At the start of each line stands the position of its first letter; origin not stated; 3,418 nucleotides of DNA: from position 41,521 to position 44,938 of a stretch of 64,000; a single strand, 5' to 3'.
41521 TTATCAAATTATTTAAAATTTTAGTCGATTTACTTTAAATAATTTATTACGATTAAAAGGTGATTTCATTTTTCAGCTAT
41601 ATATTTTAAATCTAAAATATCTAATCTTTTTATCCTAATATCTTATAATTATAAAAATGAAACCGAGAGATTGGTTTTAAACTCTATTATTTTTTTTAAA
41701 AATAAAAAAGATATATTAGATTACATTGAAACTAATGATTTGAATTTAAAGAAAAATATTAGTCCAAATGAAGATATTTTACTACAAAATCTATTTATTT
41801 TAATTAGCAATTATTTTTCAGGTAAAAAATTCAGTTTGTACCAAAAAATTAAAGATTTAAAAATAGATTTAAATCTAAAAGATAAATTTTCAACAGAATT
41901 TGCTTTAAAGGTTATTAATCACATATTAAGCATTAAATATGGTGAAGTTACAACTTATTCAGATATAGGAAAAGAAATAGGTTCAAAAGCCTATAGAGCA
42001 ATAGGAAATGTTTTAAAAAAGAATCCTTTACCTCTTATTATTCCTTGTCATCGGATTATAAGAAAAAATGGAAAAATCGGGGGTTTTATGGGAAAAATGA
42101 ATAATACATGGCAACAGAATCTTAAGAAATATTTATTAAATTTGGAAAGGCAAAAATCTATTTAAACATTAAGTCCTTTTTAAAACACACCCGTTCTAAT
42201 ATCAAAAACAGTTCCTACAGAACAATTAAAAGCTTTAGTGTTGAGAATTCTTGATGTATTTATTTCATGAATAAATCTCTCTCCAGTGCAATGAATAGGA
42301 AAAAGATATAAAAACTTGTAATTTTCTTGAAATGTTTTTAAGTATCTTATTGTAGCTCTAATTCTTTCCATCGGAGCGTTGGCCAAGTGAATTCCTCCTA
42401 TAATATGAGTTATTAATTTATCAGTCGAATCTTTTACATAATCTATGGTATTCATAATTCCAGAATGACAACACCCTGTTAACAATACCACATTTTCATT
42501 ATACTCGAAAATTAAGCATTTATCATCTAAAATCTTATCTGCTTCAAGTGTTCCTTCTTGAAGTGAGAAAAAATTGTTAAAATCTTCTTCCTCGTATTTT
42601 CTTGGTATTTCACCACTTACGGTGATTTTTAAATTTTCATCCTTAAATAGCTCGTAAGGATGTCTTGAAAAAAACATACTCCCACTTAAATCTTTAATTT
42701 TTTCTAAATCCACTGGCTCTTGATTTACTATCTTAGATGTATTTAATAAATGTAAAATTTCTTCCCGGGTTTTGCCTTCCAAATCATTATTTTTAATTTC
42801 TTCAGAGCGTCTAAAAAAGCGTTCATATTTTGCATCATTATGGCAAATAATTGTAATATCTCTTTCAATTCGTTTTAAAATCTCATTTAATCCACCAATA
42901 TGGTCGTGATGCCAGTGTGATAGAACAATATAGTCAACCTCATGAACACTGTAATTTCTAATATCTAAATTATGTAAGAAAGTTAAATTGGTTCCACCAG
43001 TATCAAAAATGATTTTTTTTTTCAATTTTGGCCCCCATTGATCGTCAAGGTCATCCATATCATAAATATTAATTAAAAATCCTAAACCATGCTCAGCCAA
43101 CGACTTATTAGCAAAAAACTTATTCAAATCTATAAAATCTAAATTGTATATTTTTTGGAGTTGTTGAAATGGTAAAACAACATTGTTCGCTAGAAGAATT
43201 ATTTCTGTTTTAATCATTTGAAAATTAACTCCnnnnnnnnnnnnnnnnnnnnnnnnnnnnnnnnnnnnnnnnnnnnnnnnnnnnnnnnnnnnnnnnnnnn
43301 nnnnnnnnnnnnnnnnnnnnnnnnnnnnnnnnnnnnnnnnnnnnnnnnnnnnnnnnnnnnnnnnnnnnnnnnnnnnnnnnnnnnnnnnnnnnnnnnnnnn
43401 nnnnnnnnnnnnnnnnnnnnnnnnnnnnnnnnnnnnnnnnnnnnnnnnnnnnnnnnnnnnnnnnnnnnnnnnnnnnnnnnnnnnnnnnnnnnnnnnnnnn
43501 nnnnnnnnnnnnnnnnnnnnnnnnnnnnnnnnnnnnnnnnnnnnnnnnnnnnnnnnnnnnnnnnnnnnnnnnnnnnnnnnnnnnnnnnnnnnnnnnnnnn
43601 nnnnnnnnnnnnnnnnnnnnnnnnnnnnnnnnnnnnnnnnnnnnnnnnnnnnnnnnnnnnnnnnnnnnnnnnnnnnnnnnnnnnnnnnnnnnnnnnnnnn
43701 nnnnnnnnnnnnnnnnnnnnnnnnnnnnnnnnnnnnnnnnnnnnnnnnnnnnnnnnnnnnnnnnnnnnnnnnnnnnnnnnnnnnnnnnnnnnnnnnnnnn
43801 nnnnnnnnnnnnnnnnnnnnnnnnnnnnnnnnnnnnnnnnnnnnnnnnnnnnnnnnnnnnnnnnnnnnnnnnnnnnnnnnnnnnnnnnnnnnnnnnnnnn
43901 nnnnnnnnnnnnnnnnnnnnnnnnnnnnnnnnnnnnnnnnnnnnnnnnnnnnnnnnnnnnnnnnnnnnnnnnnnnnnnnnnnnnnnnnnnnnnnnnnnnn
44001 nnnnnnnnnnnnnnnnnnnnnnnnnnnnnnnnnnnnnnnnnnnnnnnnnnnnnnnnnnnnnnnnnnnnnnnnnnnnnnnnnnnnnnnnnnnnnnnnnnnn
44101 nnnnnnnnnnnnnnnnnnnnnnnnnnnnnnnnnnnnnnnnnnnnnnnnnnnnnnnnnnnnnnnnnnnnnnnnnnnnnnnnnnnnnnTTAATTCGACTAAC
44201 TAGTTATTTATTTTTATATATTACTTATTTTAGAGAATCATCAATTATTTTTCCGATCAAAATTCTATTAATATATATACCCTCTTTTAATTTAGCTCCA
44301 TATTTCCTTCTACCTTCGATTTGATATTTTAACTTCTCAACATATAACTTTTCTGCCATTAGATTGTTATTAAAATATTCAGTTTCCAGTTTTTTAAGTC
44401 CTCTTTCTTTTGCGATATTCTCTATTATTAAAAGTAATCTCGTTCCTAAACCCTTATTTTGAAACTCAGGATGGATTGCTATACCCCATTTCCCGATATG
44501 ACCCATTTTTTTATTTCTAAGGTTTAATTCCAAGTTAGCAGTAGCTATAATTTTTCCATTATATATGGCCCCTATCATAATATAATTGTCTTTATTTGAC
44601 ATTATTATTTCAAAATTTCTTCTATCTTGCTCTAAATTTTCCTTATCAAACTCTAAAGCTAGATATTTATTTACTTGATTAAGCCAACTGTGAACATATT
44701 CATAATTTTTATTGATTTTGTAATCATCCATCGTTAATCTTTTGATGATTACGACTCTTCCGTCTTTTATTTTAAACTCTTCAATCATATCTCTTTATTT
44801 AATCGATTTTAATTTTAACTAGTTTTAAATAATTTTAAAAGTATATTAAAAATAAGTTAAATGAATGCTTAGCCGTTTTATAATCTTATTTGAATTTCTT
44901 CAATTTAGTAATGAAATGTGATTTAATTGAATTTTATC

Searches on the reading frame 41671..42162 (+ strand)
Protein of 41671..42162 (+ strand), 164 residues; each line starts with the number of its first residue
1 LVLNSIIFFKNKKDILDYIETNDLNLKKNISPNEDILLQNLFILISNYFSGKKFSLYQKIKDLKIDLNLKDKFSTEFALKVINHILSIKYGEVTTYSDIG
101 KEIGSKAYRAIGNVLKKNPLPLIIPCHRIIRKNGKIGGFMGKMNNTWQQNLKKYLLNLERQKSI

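Call 82: search_protein_families(library=pfam, proteins=[window:41671-42162:+], max_evalue=0.0001)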
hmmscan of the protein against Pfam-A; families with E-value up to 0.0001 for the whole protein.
window:41671-42162:+ (164 aa): 1 family
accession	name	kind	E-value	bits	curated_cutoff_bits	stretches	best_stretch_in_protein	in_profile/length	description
PF01035.26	DNA_binding_1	-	5.9e-25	87.4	27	1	76-160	1-80/81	6-O-methylguanine DNA methyltransferase, DNA binding domain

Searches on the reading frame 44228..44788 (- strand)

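Call 82: search_protein_families(library=pfam, proteins=[window:44228-44788:-], max_evalue=0.0001)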
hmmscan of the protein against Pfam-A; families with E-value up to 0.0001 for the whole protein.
window:44228-44788:- (187 aa): 2 families
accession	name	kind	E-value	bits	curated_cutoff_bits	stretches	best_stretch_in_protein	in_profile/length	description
PF00583.31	Acetyltransf_1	-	9e-15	55.4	20.7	1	45-153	10-114/116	Acetyltransferase (GNAT) family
PF13508.13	Acetyltransf_7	-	3.2e-09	37.5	27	1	70-155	4-82/84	Acetyltransferase (GNAT) domain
